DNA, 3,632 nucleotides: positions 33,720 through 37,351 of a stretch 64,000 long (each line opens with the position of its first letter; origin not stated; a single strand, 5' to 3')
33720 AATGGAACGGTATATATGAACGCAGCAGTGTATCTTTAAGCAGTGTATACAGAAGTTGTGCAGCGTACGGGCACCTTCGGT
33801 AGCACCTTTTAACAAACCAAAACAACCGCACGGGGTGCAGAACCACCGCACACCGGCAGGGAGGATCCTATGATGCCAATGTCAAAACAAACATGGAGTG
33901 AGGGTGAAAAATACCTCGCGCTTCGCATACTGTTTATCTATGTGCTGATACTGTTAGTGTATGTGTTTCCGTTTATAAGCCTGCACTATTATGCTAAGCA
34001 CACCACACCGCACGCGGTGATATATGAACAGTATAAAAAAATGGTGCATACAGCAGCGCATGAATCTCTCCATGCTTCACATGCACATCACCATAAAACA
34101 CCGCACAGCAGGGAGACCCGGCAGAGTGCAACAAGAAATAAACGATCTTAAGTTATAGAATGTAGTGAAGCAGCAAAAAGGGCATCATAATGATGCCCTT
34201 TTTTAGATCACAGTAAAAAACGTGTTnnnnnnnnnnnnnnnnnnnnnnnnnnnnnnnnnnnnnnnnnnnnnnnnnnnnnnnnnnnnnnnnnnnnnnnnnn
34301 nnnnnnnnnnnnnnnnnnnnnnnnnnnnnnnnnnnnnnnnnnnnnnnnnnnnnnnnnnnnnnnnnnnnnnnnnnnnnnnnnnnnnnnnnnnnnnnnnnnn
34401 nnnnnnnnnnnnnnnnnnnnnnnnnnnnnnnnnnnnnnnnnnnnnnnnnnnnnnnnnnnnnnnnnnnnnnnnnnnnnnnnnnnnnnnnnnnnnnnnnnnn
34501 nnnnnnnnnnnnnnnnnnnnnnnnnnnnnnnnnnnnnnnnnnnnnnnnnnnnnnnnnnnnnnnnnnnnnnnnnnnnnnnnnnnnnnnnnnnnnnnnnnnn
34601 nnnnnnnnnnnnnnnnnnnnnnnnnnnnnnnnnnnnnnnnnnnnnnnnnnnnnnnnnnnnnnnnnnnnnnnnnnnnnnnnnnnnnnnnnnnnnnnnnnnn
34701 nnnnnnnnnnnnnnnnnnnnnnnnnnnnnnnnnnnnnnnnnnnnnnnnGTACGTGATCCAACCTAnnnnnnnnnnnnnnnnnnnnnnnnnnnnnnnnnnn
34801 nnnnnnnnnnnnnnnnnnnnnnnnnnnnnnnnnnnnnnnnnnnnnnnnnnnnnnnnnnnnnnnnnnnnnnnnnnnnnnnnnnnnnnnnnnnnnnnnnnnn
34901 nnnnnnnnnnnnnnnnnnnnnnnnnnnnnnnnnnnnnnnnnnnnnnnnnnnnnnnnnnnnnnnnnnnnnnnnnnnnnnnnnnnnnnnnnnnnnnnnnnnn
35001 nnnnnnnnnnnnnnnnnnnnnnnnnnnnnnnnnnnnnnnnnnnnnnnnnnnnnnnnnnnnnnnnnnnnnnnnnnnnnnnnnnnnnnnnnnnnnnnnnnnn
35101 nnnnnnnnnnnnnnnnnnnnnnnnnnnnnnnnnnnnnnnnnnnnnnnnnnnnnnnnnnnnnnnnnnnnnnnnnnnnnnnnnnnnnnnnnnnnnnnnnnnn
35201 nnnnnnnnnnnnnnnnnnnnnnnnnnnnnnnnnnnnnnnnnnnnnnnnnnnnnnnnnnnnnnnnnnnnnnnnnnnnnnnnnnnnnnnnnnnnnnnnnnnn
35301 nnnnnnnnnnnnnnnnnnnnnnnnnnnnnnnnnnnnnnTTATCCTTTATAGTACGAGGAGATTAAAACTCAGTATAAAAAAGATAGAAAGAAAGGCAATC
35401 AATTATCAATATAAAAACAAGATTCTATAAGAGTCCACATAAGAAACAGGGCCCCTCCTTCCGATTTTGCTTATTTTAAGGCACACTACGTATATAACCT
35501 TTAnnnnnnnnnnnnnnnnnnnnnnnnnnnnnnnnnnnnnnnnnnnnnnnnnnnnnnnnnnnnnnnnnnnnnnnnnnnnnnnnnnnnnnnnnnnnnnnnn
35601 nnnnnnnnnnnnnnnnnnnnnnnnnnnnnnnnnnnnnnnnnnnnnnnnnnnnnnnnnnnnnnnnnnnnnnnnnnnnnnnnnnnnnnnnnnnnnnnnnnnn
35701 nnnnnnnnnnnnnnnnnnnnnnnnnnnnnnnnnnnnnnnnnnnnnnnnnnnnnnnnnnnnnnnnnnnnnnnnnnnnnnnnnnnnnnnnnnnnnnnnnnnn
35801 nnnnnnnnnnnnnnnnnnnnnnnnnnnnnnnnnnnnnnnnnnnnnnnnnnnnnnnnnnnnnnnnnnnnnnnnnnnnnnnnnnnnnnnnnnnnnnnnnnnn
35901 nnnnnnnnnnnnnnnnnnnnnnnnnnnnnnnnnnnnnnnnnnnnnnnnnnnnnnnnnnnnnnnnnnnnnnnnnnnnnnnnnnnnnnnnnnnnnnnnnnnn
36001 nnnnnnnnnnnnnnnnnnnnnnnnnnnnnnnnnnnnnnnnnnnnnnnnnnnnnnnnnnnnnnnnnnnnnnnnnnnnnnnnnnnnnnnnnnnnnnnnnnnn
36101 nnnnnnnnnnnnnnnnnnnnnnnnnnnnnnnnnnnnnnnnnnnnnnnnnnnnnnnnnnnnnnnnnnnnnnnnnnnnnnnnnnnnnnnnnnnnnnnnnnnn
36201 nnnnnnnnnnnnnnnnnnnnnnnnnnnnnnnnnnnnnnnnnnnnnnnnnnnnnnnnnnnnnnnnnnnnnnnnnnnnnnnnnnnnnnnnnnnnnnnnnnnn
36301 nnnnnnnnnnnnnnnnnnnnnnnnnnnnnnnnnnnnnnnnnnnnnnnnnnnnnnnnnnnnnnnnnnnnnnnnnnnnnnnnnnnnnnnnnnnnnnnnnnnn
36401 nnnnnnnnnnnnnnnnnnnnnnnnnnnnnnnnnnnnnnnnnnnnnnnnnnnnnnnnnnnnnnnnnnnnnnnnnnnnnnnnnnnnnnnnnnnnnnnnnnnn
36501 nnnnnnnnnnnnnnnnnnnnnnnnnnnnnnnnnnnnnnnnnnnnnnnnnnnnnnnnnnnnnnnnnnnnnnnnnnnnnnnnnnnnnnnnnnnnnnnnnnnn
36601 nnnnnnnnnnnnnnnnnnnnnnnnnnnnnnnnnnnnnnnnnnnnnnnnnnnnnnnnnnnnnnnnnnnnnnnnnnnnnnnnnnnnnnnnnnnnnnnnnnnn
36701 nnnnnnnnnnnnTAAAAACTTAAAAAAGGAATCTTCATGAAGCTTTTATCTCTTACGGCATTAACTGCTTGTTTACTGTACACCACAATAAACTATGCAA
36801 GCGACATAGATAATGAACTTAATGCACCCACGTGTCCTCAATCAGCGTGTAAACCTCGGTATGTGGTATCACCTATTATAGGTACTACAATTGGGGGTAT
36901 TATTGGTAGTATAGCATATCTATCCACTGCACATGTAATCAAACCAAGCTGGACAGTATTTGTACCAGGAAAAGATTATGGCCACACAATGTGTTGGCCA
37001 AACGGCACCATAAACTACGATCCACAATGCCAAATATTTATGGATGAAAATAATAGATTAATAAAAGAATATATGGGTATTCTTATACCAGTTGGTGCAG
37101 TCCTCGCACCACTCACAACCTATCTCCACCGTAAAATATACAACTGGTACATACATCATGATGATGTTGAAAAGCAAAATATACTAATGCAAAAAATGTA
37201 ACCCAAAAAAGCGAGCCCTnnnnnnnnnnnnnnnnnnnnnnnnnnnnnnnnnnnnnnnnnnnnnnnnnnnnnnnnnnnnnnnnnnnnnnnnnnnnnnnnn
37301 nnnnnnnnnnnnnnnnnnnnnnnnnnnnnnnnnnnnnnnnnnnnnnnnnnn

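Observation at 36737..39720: Duplicated two-gene cassette: short membrane-module protein + LRR protein carrying the same module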

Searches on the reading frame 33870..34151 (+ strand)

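Call 3: search_protein_families(library=pfam, proteins=[window:33870-34151:+], max_evalue=1)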
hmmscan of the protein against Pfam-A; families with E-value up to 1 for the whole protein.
window:33870-34151:+ (93 aa): 3 families
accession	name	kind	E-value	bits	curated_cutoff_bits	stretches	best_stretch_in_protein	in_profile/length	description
PF25789.1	TPR_NAA35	-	0.0051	16.2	27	1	40-89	277-326/376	NAA35-like, TPR repeats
PF05814.16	Ac76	-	0.013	16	22.5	1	19-58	24-63/83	Orf76 (Ac76)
PF13800.11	Sigma_reg_N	-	0.15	12.8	26.3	1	16-59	11-54/91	Sigma factor regulator N-terminal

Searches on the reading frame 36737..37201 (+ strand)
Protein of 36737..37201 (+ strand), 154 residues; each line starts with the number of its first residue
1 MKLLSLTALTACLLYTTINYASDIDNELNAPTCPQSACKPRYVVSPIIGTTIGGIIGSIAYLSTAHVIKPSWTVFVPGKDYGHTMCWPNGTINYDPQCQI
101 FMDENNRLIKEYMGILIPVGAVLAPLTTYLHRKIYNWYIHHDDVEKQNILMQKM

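Call 3: search_protein_families(library=pfam, proteins=[window:36737-37201:+], max_evalue=1)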
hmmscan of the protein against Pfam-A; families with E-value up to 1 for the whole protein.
window:36737-37201:+ (154 aa): 0 families

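Call 29: find_homologous_proteins(query=A2, max_evalue=1)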
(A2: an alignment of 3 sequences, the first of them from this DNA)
Query A2 (3 sequences) (125 aa, profile of the alignment): 1 proteins with E <= 1 among 3592 candidates.
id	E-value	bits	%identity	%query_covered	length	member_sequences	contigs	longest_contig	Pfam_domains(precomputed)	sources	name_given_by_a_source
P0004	3.7e-50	187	100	100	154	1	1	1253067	-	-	-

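Call 37: find_encoding_contigs(protein=window:36737-37201:+, flank=1000)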
Protein window:36737-37201:+ (154 aa): 2 contigs read that carry it; 1 place shown.
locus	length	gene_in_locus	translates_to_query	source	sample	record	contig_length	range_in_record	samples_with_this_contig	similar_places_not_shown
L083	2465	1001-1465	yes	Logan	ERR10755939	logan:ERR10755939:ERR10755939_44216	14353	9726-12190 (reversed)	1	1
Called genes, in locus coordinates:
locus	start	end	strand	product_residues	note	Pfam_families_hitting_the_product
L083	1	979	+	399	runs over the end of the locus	PF00464:SHMT, PF00155:Aminotran_1_2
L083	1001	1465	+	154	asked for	-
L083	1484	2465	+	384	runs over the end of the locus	PF12799:LRR_4 (faint)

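Call 80: search_protein_families(library=padloc, proteins=[window:36737-37201:+], max_evalue=0.01)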
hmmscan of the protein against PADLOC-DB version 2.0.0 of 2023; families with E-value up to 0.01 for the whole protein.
window:36737-37201:+ (154 aa): 0 families

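Call 81: search_protein_families(library=ncbifam, proteins=[window:36737-37201:+], max_evalue=0.01)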
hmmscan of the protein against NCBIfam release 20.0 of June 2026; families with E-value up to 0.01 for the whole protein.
window:36737-37201:+ (154 aa): 0 families
